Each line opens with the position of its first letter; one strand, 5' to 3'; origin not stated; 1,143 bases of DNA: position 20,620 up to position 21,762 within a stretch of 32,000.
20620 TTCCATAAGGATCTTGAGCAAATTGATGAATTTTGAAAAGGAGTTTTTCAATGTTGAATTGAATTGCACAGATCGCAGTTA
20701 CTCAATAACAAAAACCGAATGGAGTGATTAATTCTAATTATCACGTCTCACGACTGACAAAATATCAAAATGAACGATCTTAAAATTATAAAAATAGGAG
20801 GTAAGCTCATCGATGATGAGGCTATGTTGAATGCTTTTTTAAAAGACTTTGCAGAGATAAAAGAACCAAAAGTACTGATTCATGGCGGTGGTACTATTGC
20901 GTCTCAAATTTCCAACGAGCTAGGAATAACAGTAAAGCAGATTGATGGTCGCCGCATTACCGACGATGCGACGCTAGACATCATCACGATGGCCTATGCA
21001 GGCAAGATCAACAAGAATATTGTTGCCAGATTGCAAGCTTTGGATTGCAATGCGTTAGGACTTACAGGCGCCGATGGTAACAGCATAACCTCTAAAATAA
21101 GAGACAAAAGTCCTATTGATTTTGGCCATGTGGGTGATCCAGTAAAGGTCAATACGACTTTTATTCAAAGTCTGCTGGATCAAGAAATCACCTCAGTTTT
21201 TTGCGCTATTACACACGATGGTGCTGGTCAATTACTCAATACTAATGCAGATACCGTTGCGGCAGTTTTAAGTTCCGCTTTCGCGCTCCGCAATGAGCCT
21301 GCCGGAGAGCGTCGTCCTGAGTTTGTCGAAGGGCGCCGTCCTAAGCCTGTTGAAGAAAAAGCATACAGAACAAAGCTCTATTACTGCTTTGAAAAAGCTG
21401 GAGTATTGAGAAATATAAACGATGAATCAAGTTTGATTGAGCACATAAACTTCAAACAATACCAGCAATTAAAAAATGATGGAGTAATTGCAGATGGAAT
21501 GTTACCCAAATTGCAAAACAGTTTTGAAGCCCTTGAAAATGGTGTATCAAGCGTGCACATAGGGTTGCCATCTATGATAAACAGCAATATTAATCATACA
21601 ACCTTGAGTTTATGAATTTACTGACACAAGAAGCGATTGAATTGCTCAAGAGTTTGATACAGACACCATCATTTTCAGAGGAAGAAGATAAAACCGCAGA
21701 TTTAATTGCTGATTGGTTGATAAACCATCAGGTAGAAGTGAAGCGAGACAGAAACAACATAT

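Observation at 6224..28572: Highly iterated 14-bp perfect palindrome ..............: 8 exact copies in 32 kb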

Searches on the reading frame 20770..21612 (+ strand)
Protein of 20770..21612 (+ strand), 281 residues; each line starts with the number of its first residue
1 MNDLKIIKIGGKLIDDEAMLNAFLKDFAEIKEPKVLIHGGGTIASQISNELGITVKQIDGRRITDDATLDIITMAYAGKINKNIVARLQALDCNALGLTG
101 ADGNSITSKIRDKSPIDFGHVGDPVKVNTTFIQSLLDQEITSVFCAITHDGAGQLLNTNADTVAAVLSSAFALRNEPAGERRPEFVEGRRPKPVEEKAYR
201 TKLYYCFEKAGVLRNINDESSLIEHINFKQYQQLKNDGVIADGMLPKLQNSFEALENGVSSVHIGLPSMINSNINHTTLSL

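Call 19: find_homologous_proteins(query=window:20770-21612:+, max_evalue=1e-30)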
Query window:20770-21612:+ (281 aa): 7986 proteins with E <= 1e-30 among 8000 candidates; the best 120 are listed.
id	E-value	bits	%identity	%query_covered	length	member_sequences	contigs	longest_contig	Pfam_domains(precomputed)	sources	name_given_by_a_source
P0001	2.3e-180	616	100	100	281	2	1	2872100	PF00696.34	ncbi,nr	ncbi:acetylglutamate kinase [Nonlabens ponticola]|nr:acetylglutamate kinase [Nonlabens ponticola]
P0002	2.0e-114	400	69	100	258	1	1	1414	PF00696.34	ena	-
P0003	5.0e-113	395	70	100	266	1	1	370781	PF00696.34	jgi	jgi:acetylglutamate kinase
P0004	3.2e-112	392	70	100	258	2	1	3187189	PF00696.34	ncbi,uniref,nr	ncbi:acetylglutamate kinase [Nonlabens agnitus]|uniref:Acetylglutamate kinase n=1 Tax=Nonlabens agni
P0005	6.3e-110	385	66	100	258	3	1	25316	PF00696.34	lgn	-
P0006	1.6e-108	380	67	100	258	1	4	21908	PF00696.34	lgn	-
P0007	2.7e-108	379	67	100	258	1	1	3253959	PF00696.34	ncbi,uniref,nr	ncbi:N-acetylglutamate kinase [Nonlabens sp. Hel1_33_55]|uniref:acetylglutamate kinase n=1 Tax=Nonla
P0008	8.8e-106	371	64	100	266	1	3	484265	PF00696.34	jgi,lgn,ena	-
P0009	3.0e-100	353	64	100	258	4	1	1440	PF00696.34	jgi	jgi:acetylglutamate kinase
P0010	6.0e-97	342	62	100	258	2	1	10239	PF00696.34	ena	-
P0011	5.7e-95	336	59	100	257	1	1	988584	PF00696.34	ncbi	-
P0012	1.0e-94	335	59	100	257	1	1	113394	PF00696.34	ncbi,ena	-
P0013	5.2e-89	316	56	100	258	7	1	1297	PF00696.34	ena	-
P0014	9.4e-89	315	55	95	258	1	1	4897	PF00696.34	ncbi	ncbi:MAG: acetylglutamate kinase [Gelidibacter sp.]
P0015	2.5e-88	314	55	100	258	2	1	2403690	PF00696.34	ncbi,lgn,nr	ncbi:acetylglutamate kinase, argB [Flavobacteria bacterium BBFL7]|nr:acetylglutamate kinase, argB [F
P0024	6.0e-87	310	56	100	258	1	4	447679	PF00696.34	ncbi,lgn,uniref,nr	ncbi:acetylglutamate kinase [Gelidibacter mesophilus]|uniref:acetylglutamate kinase n=1 Tax=Gelidiba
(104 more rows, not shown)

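Call 20: find_encoding_contigs(protein=P0004, flank=10000, max_places=2)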
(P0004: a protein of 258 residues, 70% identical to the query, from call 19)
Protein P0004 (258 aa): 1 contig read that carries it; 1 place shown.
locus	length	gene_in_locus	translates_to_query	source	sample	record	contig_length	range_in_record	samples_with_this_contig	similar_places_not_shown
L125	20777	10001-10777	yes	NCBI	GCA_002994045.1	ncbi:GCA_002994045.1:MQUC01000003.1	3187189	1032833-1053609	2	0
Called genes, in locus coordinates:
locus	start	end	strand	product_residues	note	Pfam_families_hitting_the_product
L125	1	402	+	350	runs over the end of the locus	PF08240:ADH_N, PF00107:ADH_zinc_N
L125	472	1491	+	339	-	-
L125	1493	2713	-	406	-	PF13185:GAF_2 (weak), PF01590:GAF, PF00512:HisKA, PF02518:HATPase_c, PF13589:HATPase_c_3 (weak)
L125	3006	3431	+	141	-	PF11396:PepSY_like (weak)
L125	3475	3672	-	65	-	PF02518:HATPase_c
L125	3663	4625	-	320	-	PF00989:PAS, PF13188:PAS_8 (weak), PF08448:PAS_4, PF13426:PAS_9, PF00512:HisKA (weak)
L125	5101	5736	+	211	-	PF00583:Acetyltransf_1 (weak), PF13508:Acetyltransf_7 (weak)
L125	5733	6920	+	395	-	PF00764:Arginosuc_synth, PF20979:Arginosuc_syn_C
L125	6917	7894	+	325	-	PF01118:Semialdhyde_dh, PF22698:Semialdhyde_dhC_1, PF02774:Semialdhyde_dhC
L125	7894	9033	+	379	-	PF00202:Aminotran_3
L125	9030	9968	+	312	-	PF02729:OTCace_N, PF00185:OTCace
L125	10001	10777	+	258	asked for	PF00696:AA_kinase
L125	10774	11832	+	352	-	PF01546:Peptidase_M20, PF07687:M20_dimer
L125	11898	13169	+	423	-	PF00206:Lyase_1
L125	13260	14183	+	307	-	PF00892:EamA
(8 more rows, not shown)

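Call 21: find_encoding_contigs(protein=P0007, flank=10000, max_places=2)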
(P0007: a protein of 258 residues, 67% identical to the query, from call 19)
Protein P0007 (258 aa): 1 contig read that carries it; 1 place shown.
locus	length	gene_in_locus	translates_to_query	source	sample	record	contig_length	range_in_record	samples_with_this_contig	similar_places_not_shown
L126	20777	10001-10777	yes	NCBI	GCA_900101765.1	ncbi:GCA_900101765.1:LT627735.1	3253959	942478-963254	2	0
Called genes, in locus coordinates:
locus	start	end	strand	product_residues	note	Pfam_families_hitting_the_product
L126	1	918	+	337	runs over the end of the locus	-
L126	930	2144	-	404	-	PF01590:GAF, PF13185:GAF_2 (weak), PF00512:HisKA, PF02518:HATPase_c, PF13589:HATPase_c_3 (weak)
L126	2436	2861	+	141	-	PF11396:PepSY_like (weak)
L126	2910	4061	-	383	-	PF00989:PAS, PF08448:PAS_4 (weak), PF13188:PAS_8 (weak), PF13426:PAS_9, PF00512:HisKA (weak), PF02518:HATPase_c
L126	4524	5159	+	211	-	PF00583:Acetyltransf_1 (weak), PF13508:Acetyltransf_7 (weak)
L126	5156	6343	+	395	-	PF00764:Arginosuc_synth, PF20979:Arginosuc_syn_C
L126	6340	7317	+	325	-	PF01118:Semialdhyde_dh, PF22698:Semialdhyde_dhC_1, PF02774:Semialdhyde_dhC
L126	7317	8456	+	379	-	PF00202:Aminotran_3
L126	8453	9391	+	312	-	PF02729:OTCace_N, PF00185:OTCace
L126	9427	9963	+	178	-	PF13302:Acetyltransf_3, PF00583:Acetyltransf_1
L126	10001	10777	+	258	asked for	PF00696:AA_kinase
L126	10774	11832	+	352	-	PF01546:Peptidase_M20, PF07687:M20_dimer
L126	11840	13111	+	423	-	PF00206:Lyase_1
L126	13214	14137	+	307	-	PF00892:EamA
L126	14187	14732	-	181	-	PF00210:Ferritin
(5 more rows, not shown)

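Call 22: find_encoding_contigs(protein=P0015, flank=10000, max_places=2)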
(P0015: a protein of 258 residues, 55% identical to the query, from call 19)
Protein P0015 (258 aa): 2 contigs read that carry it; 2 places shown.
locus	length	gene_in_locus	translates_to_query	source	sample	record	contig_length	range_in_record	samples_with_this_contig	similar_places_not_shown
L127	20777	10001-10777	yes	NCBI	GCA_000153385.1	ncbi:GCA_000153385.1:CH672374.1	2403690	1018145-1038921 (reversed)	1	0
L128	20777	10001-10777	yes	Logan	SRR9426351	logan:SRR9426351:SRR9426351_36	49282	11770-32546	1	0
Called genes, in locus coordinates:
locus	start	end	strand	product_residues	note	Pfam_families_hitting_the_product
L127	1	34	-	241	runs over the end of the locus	-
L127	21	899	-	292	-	PF01436:NHL (faint)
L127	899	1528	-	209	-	PF00403:HMA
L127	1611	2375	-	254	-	-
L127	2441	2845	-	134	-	PF26622:DUF8199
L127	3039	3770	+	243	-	PF01569:PAP2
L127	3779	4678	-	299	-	PF00892:EamA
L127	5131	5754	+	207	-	PF00583:Acetyltransf_1 (weak), PF13508:Acetyltransf_7 (weak)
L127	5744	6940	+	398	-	PF00764:Arginosuc_synth, PF20979:Arginosuc_syn_C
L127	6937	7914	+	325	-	PF01118:Semialdhyde_dh, PF22698:Semialdhyde_dhC_1, PF02774:Semialdhyde_dhC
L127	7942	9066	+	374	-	PF00202:Aminotran_3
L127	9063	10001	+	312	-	PF02729:OTCace_N, PF00185:OTCace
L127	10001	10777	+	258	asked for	PF00696:AA_kinase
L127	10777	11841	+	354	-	PF01546:Peptidase_M20, PF07687:M20_dimer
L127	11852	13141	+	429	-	PF00206:Lyase_1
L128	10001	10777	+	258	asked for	PF00696:AA_kinase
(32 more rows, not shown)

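Call 27: find_encoding_contigs(protein=P0003, flank=10000, max_places=1)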
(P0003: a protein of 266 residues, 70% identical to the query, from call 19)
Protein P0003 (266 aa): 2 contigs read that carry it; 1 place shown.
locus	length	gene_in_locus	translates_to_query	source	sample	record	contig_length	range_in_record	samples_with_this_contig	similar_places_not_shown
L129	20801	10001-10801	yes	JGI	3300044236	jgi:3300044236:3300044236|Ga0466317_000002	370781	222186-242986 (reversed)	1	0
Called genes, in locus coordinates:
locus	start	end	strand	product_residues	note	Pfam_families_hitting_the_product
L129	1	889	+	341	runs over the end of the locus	-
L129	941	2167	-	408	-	PF01590:GAF, PF00512:HisKA, PF02518:HATPase_c, PF13589:HATPase_c_3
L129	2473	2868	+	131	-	PF11396:PepSY_like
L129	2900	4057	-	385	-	PF00989:PAS, PF08448:PAS_4, PF13188:PAS_8 (weak), PF13426:PAS_9, PF08447:PAS_3 (faint), PF02518:HATPase_c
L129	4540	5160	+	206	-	PF00583:Acetyltransf_1, PF13508:Acetyltransf_7 (weak)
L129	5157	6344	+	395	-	PF00764:Arginosuc_synth, PF20979:Arginosuc_syn_C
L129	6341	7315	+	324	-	PF01118:Semialdhyde_dh, PF22698:Semialdhyde_dhC_1, PF02774:Semialdhyde_dhC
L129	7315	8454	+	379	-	PF00202:Aminotran_3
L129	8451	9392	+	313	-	PF02729:OTCace_N, PF00185:OTCace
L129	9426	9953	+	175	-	PF13302:Acetyltransf_3, PF00583:Acetyltransf_1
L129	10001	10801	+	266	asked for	PF00696:AA_kinase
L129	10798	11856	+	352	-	PF01546:Peptidase_M20, PF07687:M20_dimer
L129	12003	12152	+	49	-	-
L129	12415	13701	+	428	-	PF00206:Lyase_1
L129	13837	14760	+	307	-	PF00892:EamA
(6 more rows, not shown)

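Call 28: find_encoding_contigs(protein=P0008, flank=10000, max_places=1)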
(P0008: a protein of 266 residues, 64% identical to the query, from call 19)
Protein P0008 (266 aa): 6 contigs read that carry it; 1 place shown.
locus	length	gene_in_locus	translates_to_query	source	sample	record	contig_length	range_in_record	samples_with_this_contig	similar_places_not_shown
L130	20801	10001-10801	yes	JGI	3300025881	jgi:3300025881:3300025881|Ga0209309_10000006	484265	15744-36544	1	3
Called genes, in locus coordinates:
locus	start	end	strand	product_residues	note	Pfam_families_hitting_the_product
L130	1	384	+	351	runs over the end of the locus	PF08240:ADH_N, PF00107:ADH_zinc_N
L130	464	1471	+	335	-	-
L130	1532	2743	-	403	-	PF01590:GAF, PF13185:GAF_2, PF00512:HisKA, PF02518:HATPase_c, PF13589:HATPase_c_3 (weak)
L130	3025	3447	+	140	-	PF11396:PepSY_like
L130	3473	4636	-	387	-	PF00989:PAS (weak), PF08448:PAS_4, PF13188:PAS_8 (weak), PF13426:PAS_9, PF08447:PAS_3 (faint), PF00512:HisKA (weak), PF02518:HATPase_c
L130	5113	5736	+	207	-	PF00583:Acetyltransf_1, PF13508:Acetyltransf_7 (weak)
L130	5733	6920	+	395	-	PF00764:Arginosuc_synth, PF20979:Arginosuc_syn_C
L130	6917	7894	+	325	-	PF01118:Semialdhyde_dh, PF22698:Semialdhyde_dhC_1, PF02774:Semialdhyde_dhC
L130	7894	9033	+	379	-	PF00202:Aminotran_3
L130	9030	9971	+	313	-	PF02729:OTCace_N, PF00185:OTCace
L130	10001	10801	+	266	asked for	PF00696:AA_kinase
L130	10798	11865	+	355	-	PF01546:Peptidase_M20, PF07687:M20_dimer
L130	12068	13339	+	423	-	PF00206:Lyase_1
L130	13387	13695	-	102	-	PF05016:ParE_toxin (weak)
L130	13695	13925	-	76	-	-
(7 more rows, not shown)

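Call 35: find_encoding_contigs(protein=P0024, flank=10000, max_places=1)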
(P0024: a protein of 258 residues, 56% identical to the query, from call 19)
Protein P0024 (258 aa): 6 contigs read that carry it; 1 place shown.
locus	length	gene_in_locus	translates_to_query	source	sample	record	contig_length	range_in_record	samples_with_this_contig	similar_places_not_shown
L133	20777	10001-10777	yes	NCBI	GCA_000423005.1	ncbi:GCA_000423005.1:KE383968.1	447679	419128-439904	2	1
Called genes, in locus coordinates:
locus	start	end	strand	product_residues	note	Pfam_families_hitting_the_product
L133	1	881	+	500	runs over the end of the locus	PF07991:KARI_N, PF01450:KARI_C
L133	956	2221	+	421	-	PF00291:PALP, PF00585:Thr_dehydrat_C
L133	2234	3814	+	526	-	PF00171:Aldedh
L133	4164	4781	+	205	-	PF13508:Acetyltransf_7 (faint), PF00583:Acetyltransf_1 (weak)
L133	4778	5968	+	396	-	PF00764:Arginosuc_synth, PF20979:Arginosuc_syn_C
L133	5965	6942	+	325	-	PF01118:Semialdhyde_dh, PF22698:Semialdhyde_dhC_1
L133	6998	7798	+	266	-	PF01210:NAD_Gly3P_dh_N, PF02558:ApbA (faint), PF03446:NAD_binding_2 (weak), PF03807:F420_oxidored, PF14748:P5CR_dimer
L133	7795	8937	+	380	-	PF00202:Aminotran_3, PF00155:Aminotran_1_2 (weak)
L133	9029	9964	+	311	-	PF02729:OTCace_N, PF00185:OTCace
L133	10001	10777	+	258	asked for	PF00696:AA_kinase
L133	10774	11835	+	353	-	PF01546:Peptidase_M20, PF07687:M20_dimer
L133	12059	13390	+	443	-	PF00206:Lyase_1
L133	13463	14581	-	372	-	PF00180:Iso_dh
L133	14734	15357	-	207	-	PF00694:Aconitase_C, PF27512:LeuD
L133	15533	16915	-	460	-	PF00330:Aconitase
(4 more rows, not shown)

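Call 86: find_encoding_contigs(protein=P0001, flank=10000, max_places=2)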
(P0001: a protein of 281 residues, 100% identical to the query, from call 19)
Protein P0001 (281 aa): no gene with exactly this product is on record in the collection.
